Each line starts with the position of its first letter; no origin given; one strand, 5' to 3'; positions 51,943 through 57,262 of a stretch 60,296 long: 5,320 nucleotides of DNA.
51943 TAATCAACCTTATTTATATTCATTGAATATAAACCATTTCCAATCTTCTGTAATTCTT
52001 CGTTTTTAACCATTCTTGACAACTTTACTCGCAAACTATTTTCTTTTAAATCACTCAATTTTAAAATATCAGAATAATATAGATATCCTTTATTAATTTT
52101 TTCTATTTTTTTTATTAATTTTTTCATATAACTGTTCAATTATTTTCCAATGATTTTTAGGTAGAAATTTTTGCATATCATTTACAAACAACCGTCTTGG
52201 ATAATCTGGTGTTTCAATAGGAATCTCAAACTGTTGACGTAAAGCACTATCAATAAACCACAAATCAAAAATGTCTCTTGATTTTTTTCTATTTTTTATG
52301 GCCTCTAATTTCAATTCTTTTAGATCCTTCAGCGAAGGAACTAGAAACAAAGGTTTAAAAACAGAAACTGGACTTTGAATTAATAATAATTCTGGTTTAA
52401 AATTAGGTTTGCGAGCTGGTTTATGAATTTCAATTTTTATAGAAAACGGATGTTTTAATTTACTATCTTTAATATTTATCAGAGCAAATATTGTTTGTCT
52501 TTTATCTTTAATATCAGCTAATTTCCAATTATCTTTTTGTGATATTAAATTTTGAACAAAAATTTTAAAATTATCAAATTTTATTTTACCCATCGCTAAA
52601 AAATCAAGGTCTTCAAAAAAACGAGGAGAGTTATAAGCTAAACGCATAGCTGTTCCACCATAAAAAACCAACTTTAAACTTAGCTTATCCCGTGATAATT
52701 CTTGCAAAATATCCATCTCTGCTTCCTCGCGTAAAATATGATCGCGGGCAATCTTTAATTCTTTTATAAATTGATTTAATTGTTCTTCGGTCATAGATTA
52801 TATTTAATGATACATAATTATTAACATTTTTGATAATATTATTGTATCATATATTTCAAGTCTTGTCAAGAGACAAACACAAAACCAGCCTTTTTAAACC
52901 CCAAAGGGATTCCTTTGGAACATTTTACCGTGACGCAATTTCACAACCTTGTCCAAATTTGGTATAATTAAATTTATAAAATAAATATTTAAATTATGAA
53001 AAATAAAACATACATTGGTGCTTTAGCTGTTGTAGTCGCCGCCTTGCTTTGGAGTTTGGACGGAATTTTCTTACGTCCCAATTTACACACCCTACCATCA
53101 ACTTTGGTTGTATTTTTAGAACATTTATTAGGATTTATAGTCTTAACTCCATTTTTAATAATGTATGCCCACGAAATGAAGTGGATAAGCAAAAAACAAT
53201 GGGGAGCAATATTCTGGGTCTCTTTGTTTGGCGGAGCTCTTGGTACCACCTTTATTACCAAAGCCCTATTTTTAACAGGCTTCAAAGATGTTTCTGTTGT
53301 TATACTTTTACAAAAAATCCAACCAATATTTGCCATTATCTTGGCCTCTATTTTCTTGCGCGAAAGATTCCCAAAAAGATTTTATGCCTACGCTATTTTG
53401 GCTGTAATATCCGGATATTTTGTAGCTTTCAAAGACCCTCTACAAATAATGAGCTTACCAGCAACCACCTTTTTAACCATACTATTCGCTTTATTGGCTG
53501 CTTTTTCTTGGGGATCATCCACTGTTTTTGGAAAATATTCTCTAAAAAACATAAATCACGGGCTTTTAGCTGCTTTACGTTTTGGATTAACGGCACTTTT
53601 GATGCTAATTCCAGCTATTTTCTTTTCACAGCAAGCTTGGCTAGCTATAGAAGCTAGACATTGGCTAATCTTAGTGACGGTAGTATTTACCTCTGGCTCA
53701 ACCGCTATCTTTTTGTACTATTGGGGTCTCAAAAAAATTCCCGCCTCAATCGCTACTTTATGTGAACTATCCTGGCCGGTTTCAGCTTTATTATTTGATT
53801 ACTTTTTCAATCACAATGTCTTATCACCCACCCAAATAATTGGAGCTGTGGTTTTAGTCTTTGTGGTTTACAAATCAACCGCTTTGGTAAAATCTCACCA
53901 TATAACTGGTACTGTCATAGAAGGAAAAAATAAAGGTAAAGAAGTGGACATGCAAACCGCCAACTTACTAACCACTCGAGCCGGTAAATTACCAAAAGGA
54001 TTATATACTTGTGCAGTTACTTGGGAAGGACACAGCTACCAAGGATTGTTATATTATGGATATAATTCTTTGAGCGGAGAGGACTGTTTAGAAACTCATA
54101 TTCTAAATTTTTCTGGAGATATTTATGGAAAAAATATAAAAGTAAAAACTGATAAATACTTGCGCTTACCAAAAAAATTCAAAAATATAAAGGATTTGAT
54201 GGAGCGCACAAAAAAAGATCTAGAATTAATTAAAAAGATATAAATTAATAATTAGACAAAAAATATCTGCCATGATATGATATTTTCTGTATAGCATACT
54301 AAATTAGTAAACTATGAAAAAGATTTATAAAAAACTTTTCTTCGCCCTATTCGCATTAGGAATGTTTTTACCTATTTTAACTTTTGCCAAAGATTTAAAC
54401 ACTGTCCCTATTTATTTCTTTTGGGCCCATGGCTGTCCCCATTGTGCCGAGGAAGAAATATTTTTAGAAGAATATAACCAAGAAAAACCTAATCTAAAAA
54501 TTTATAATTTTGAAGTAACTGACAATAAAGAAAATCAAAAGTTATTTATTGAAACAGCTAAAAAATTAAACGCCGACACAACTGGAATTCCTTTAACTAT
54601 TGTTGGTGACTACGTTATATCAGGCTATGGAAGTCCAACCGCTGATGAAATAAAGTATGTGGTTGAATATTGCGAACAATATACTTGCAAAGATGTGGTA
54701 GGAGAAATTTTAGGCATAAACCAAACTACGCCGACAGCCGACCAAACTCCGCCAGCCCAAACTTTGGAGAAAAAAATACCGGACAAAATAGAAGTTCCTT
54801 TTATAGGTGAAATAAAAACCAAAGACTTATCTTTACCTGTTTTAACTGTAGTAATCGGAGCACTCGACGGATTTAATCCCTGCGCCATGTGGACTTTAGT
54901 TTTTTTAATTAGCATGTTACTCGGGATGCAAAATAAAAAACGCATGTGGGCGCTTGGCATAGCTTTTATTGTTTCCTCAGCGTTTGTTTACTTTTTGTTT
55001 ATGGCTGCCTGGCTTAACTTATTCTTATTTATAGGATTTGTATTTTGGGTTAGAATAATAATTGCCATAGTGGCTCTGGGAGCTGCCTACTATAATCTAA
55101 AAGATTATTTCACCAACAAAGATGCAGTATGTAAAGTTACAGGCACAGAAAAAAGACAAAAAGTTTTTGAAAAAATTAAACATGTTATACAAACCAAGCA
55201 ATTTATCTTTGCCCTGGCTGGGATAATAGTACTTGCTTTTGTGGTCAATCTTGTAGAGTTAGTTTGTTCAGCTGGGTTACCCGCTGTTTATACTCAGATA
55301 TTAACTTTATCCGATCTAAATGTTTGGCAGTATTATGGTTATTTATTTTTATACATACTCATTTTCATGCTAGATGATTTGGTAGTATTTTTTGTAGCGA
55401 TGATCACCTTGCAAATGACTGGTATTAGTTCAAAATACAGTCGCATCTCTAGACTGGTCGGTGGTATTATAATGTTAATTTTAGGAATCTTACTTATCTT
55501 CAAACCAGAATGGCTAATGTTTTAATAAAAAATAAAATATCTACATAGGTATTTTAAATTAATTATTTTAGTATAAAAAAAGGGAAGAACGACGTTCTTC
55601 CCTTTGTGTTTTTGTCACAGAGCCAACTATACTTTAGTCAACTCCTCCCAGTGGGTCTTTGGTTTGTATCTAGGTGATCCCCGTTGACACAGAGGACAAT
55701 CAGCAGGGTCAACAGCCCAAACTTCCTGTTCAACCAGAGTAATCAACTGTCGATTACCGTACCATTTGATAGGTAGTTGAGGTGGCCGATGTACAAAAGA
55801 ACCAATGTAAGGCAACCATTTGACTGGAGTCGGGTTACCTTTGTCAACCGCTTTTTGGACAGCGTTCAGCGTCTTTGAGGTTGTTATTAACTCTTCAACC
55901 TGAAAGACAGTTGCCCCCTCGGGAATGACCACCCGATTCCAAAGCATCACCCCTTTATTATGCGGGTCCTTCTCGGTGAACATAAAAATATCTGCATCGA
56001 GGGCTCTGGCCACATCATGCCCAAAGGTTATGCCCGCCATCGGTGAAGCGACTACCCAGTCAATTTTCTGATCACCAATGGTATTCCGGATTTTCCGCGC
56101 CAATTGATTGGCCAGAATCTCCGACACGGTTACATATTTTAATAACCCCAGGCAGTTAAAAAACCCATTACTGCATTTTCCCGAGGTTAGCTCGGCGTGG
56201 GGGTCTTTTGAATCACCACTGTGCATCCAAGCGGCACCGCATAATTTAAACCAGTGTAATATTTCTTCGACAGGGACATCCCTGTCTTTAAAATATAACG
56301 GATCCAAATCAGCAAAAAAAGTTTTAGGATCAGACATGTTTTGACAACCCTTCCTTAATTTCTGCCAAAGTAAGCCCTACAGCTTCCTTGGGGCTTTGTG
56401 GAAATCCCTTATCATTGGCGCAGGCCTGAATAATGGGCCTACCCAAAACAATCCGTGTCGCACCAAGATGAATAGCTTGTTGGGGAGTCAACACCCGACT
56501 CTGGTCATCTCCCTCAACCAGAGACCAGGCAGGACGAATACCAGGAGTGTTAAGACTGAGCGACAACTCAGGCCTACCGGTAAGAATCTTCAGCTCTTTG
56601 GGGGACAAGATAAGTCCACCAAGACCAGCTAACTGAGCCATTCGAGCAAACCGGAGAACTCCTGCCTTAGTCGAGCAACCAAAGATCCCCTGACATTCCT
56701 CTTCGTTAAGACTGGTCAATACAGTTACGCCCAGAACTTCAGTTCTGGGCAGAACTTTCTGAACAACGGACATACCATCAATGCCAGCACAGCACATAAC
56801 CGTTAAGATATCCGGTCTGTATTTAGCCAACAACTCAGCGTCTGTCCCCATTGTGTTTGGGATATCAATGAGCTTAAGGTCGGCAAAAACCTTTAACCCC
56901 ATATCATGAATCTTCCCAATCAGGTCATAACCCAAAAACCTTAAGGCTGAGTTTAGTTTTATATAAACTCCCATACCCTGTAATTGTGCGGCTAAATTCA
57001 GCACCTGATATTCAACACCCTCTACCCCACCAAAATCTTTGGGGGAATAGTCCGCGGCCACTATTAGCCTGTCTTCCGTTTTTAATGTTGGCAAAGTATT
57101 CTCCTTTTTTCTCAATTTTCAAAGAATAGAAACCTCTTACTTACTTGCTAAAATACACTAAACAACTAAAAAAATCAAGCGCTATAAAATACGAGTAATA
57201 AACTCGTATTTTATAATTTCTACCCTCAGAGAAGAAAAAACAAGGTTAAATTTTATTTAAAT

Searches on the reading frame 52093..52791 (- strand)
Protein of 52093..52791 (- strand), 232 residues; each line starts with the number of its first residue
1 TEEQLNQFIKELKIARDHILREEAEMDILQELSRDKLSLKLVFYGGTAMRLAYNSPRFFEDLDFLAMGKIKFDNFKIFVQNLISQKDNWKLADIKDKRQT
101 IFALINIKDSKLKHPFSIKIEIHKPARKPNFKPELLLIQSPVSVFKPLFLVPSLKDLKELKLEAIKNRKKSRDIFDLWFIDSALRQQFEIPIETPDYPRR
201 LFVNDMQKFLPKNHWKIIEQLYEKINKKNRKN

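Call 47: search_protein_families(library=pfam, proteins=[window:52093-52791:-], max_evalue=0.000001)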
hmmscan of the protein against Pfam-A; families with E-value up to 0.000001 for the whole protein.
window:52093-52791:- (232 aa): 1 family
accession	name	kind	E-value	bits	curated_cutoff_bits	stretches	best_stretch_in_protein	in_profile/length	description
PF08843.17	AbiEii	-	5.1e-15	56.5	22.5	1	28-182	2-170/238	Nucleotidyl transferase AbiEii toxin, Type IV TA system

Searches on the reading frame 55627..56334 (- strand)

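Call 47: search_protein_families(library=pfam, proteins=[window:55627-56334:-], max_evalue=0.000001)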
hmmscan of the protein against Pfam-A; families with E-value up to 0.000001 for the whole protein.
window:55627-56334:- (235 aa): 1 family
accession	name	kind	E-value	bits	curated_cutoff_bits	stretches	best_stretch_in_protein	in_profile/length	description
PF00156.33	Pribosyltran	-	3.9e-07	29.9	26.3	1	72-172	12-119/158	Phosphoribosyl transferase domain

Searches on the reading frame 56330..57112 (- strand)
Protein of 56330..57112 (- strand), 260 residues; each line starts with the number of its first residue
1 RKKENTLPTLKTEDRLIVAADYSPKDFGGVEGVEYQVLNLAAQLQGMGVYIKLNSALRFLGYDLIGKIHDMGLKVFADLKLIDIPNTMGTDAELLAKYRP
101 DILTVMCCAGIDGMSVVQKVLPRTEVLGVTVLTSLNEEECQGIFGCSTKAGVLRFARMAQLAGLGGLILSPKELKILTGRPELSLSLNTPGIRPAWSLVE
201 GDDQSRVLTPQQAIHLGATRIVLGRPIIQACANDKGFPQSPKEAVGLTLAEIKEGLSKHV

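Call 47: search_protein_families(library=pfam, proteins=[window:56330-57112:-], max_evalue=0.000001)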
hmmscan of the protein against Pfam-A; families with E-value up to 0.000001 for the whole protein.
window:56330-57112:- (260 aa): 1 family
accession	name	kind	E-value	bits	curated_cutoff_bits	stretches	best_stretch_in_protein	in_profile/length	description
PF00215.30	OMPdecase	-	2.1e-29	103.4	27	1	15-230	2-211/221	Orotidine 5'-phosphate decarboxylase / HUMPS family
